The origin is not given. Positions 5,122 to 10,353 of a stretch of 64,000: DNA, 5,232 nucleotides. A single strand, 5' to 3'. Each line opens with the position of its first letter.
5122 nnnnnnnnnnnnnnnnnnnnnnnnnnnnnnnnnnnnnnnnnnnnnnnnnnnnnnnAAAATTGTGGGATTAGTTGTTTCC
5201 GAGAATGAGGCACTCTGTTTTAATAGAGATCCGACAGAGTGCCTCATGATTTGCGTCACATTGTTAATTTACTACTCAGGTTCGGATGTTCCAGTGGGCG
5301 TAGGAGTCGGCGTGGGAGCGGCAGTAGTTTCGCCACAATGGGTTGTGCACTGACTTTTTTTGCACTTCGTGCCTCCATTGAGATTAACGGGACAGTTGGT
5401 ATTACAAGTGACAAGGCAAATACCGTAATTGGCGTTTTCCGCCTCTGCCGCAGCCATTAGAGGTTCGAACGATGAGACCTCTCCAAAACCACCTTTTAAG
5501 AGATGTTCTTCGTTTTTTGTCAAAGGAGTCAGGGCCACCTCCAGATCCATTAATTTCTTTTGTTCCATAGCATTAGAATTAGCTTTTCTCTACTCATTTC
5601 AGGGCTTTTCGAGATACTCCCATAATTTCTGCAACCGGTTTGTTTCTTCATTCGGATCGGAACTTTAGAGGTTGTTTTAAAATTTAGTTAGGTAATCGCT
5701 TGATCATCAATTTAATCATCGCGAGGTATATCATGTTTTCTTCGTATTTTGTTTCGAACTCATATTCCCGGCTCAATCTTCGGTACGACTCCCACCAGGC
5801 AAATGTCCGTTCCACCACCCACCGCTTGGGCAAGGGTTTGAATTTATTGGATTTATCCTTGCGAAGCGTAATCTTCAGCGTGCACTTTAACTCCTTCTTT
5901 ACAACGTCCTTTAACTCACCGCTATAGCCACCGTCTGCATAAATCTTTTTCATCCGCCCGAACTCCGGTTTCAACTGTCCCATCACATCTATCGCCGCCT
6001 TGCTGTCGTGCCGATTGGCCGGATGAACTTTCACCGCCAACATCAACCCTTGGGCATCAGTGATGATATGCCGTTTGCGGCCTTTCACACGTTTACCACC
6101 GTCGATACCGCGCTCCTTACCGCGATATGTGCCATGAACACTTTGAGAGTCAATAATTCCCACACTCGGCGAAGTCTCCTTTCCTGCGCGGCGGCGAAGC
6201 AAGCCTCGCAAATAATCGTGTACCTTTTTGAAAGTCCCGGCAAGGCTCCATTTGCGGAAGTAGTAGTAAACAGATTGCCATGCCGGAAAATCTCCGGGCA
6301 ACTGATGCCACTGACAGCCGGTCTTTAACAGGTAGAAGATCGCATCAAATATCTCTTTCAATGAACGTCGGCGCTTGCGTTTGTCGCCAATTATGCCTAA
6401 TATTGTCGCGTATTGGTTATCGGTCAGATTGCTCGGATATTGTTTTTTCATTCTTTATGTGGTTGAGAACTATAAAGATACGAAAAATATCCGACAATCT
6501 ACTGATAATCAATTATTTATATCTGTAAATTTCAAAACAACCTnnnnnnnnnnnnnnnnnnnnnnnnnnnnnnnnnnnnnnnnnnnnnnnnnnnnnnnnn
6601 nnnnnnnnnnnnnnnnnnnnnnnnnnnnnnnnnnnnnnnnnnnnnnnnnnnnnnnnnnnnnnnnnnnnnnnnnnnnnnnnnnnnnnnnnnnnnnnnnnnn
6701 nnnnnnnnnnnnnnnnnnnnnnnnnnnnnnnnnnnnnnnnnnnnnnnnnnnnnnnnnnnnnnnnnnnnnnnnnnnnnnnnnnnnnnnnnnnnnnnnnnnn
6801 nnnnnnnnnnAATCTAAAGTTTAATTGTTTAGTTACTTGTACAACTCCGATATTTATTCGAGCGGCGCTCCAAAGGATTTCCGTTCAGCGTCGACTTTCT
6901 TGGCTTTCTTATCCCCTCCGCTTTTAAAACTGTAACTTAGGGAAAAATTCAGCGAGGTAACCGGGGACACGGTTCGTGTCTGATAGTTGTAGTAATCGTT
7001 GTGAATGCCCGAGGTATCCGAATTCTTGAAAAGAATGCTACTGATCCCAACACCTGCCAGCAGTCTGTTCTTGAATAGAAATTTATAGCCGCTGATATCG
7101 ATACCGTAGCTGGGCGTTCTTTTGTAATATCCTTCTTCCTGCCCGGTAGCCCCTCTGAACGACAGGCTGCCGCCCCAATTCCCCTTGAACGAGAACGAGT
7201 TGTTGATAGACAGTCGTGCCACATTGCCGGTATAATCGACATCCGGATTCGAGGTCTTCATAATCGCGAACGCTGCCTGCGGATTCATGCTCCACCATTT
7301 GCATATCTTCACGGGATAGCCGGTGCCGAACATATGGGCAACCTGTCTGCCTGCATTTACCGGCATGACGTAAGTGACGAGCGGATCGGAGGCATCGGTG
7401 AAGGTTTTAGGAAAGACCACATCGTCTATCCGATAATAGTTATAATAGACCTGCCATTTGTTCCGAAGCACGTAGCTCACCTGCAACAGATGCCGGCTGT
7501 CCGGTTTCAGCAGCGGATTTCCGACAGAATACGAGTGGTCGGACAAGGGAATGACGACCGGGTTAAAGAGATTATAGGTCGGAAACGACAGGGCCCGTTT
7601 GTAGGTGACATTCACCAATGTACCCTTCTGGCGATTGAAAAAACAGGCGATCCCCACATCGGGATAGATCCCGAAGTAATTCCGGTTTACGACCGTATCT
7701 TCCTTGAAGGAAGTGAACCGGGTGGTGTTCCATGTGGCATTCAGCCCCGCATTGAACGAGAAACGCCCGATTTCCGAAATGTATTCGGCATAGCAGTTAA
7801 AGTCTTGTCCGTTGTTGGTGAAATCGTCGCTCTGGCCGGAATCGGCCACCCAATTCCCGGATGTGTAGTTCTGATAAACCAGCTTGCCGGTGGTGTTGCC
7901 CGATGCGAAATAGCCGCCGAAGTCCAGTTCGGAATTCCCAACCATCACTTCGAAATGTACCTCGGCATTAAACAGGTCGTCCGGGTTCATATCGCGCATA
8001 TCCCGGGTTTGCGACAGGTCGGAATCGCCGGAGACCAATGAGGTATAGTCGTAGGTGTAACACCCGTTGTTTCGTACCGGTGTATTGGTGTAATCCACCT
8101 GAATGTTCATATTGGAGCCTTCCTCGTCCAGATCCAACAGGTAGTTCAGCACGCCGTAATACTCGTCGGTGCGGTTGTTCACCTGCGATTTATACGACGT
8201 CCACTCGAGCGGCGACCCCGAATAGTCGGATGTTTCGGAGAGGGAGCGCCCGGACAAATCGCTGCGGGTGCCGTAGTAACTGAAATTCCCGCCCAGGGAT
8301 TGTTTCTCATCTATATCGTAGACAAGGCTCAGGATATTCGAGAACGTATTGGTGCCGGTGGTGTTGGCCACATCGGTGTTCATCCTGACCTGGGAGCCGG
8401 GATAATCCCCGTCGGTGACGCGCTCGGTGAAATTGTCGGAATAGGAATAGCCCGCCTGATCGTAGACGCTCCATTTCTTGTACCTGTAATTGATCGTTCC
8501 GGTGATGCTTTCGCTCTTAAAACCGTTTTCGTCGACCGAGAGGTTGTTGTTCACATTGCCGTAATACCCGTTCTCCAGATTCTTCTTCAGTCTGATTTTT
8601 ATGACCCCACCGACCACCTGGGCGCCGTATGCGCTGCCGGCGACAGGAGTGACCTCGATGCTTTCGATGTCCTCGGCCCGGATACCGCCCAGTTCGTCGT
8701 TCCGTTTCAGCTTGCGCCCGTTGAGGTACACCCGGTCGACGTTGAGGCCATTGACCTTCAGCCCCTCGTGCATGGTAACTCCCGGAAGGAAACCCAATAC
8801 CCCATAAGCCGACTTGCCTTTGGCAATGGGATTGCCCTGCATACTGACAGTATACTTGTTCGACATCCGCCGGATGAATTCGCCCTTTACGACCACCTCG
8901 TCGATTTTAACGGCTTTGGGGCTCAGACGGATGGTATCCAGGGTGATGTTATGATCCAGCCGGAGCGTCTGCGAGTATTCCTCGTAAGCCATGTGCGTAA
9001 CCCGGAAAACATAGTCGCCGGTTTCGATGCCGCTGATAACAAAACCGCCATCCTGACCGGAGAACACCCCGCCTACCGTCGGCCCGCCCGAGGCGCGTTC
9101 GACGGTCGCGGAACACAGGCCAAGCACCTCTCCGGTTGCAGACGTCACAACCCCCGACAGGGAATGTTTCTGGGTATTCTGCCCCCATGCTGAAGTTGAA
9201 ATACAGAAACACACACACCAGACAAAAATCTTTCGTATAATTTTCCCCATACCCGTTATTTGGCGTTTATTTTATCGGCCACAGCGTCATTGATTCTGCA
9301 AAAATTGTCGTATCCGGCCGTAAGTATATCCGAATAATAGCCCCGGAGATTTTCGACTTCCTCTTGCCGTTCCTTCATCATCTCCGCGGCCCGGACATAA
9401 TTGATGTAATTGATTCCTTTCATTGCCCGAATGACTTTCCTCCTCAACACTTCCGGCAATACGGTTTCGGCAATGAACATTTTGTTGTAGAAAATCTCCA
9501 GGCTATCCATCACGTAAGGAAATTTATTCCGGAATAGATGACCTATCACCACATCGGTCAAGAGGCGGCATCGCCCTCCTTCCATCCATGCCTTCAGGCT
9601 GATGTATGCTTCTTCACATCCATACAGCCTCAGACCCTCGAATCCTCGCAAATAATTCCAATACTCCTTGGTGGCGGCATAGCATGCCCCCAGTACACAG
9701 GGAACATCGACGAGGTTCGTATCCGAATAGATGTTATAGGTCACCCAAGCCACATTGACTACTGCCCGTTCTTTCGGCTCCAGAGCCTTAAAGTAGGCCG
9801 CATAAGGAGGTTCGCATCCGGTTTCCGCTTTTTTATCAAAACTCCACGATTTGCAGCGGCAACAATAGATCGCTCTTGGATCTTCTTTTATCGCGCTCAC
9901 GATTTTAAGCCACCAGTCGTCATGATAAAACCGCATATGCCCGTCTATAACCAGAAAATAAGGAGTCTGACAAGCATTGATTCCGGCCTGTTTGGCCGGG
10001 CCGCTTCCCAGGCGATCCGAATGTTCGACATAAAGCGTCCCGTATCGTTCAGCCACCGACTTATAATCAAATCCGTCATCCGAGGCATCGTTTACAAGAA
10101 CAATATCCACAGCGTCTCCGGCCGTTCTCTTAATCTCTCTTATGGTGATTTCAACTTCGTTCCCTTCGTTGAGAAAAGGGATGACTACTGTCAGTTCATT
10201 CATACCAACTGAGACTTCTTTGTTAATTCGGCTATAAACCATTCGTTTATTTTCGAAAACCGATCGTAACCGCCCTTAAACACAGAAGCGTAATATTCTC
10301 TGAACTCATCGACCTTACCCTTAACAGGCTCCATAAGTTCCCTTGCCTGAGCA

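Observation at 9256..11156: Tandem bacterial look-alikes of polypeptide GalNAc-transferases next to peptides with mucin-like Thr/Pro and Ser tails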

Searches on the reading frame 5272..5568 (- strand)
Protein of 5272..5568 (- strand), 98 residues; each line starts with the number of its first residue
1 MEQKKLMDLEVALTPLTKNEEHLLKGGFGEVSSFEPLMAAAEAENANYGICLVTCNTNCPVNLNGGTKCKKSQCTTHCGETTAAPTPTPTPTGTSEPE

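Call 3: search_protein_families(library=pfam, proteins=[window:5272-5568:-], max_evalue=0.01)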
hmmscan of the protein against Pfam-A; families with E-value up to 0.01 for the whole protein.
window:5272-5568:- (98 aa): 0 families

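Call 4: search_protein_families(library=ncbifam, proteins=[window:5272-5568:-], max_evalue=0.01)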
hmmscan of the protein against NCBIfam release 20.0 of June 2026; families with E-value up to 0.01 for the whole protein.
window:5272-5568:- (98 aa): 0 families

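Call 34: search_protein_families(library=ncbifam, proteins=[window:5272-5568:-], max_evalue=1)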
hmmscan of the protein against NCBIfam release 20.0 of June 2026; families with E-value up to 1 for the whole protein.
window:5272-5568:- (98 aa): 1 family
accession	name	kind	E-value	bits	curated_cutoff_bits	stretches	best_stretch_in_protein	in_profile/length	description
NF047926.1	integrase_GmtZ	equivalog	0.48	8.3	600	1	41-79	528-557/784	gamma-mobile-trio integrase GmtZ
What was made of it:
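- Tried and rejected: NCBIfam and Pfam models do not match the window's precursors, so no named precursor family applies (calls 3, 4, 34).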

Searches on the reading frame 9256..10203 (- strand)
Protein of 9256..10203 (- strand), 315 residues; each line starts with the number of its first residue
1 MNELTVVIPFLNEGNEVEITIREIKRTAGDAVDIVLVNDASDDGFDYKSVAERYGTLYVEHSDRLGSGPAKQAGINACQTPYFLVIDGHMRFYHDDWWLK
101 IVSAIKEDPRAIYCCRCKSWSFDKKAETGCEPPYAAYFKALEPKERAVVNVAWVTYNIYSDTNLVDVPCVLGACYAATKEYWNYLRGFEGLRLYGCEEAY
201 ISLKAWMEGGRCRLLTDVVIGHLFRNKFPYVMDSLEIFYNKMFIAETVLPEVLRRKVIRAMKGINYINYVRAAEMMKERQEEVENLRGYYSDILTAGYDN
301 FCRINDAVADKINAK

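Call 3: search_protein_families(library=pfam, proteins=[window:9256-10203:-], max_evalue=0.01)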
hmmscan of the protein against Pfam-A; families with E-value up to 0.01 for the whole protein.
window:9256-10203:- (315 aa): 2 families
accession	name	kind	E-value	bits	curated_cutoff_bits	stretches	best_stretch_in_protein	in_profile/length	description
PF00535.33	Glycos_transf_2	-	9.5e-17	61.9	23.3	1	5-124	1-122/168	Glycosyl transferase family 2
PF13641.12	Glyco_tranf_2_3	-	0.00045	20.7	27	1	4-228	3-217/230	Glycosyltransferase like family 2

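Call 4: search_protein_families(library=ncbifam, proteins=[window:9256-10203:-], max_evalue=0.01)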
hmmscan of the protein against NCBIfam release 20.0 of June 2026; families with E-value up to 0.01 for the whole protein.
window:9256-10203:- (315 aa): 8 families
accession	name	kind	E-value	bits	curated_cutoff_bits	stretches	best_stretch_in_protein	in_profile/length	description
TIGR03937.1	PgaC_IcaA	equivalog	6.6e-06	25.3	422.3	1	3-92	46-138/407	poly-beta-1,6-N-acetyl-D-glucosamine synthase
NF007482.0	PRK10073.1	equivalog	1.2e-05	24.4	423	1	2-127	6-131/334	glycosyltransferase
TIGR04283.1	glyco_like_mftF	equivalog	1.6e-05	24.6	182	1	4-114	1-106/221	TIGR04283 family arsenosugar biosynthesis glycosyltransferase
NF058614.1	PPMAGASynPpgS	equivalog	8.1e-05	22.1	370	1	6-77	4-70/226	polyprenyl-phospho-N-acetylgalactosaminyl synthase PpgS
TIGR03965.1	mycofact_glyco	equivalog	0.00018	20.6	280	1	2-92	74-167/467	mycofactocin biosynthesis glycosyltransferase MftF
NF041875.1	EPS_EpsD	equivalog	0.0002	20.9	370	1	4-91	1-91/325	exopolysaccharide biosynthesis glycosyltransferase EpsD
TIGR04182.1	glyco_TIGR04182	equivalog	0.00022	20.7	325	1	4-92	2-85/293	S-layer glycoprotein N-glycosyltransferase AglJ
NF047588.1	GlcsyltransPgfSStrep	equivalog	0.0067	15.7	500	1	4-91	3-97/308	glycosyltransferase PgfS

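Call 5: search_solved_structures(query=window:9256-10203:-, max_evalue=1, show_alignments=3)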
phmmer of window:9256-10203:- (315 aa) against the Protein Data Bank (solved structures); distinct sequences matched with E-value up to 1: 20.
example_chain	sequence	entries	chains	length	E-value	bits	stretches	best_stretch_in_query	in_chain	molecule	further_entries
6s22_A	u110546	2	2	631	3.6e-10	42.9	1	6-276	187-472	Polypeptide N-acetylgalactosaminyltransferase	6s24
6pxu_A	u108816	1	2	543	2.1e-08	37.1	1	5-233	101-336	Polypeptide N-acetylgalactosaminyltransferase 12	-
2d7i_A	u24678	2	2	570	5.9e-08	35.6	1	5-248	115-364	Polypeptide N-acetylgalactosaminyltransferase 10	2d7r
1xhb_A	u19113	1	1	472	3.3e-07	33.1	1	5-233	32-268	Polypeptide N-acetylgalactosaminyltransferase 1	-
8v9q_A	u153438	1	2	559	5e-07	32.5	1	5-233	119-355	Polypeptide N-acetylgalactosaminyltransferase 1 soluble form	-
6e7i_A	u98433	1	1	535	1.7e-06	30.8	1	165-233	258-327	Polypeptide N-acetylgalactosaminyltransferase 2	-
2ffu_A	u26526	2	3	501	2.1e-06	30.5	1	165-233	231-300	Polypeptide N-acetylgalactosaminyltransferase 2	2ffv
6nqt_A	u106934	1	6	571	2.1e-06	30.5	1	165-233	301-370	Polypeptide N-acetylgalactosaminyltransferase 2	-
6egs_A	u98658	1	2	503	2.1e-06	30.5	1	165-233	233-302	Polypeptide N-acetylgalactosaminyltransferase 2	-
4d0t_A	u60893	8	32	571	3.1e-06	30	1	165-233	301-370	POLYPEPTIDE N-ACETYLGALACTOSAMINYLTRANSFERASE 2 | POLYPEPTIDE GALNAC-TRANSFERASE T2 | GALNAC-T2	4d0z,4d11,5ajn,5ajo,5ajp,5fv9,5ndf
4d11_C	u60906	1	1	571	3.1e-06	29.9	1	165-233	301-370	POLYPEPTIDE GALNAC-TRANSFERASE T2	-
5nqa_A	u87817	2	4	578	6.9e-06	28.8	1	61-233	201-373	Polypeptide N-acetylgalactosaminyltransferase 4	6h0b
6e4r_A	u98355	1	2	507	1.1e-05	28.1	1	165-234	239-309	polypeptide N-acetylgalactosaminyltransferase 9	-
6e4q_A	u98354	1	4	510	1.1e-05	28.1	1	165-234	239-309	polypeptide N-acetylgalactosaminyltransferase 9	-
8uhv_A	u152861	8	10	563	0.00014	24.5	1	61-227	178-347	Glycosyl transferase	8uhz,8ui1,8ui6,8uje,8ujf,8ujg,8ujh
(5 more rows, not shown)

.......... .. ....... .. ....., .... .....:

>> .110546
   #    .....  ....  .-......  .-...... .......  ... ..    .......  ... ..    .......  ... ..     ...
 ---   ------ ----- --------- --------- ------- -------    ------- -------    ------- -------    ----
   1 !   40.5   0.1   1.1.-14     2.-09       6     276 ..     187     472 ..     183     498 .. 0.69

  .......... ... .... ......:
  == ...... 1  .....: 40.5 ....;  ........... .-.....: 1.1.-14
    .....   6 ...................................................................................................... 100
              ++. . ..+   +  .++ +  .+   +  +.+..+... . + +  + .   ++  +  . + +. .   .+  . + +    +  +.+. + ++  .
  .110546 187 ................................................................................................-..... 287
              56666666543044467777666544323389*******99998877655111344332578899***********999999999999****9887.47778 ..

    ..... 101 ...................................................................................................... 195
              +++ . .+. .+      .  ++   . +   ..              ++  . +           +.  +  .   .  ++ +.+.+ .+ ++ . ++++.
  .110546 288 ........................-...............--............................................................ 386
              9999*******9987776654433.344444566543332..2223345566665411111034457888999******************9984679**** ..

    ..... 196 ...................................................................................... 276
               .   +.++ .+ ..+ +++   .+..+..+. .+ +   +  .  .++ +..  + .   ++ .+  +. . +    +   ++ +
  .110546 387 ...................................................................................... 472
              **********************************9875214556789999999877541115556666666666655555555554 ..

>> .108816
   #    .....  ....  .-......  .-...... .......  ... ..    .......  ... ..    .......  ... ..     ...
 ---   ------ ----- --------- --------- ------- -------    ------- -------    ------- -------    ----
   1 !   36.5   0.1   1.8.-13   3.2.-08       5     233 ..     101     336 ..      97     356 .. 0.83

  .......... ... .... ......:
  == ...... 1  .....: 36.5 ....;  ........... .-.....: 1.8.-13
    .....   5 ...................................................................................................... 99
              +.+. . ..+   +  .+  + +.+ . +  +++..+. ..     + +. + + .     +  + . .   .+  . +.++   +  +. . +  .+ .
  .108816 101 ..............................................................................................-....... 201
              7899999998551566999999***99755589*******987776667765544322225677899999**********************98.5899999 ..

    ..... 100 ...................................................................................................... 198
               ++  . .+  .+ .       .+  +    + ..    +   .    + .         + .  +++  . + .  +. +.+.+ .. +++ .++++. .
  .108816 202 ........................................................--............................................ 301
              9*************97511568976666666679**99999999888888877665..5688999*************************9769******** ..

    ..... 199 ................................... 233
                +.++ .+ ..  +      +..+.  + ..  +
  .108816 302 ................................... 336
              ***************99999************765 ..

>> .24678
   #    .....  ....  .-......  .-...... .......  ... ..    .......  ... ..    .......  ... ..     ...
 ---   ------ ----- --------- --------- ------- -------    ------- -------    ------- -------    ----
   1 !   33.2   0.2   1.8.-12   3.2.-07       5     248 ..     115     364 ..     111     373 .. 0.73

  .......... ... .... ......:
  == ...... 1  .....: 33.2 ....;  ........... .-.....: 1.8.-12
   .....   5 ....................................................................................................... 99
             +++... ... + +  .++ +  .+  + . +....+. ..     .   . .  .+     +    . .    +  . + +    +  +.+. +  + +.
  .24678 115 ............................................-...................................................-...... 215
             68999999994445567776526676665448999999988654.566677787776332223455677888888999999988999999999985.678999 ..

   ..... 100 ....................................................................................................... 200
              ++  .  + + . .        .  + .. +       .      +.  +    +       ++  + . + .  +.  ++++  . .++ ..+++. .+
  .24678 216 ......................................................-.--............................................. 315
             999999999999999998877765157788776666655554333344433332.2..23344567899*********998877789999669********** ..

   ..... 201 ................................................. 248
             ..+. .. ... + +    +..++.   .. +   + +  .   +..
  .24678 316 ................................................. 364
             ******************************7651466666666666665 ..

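Call 41: search_protein_families(library=pfam, proteins=[window:9256-10203:-], max_evalue=10)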
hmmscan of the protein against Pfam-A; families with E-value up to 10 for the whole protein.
window:9256-10203:- (315 aa): 2 families
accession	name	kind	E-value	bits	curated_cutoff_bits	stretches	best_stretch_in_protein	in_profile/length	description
PF00535.33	Glycos_transf_2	-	9.5e-17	61.9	23.3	1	5-124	1-122/168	Glycosyl transferase family 2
PF13641.12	Glyco_tranf_2_3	-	0.00045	20.7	27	1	4-228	3-217/230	Glycosyltransferase like family 2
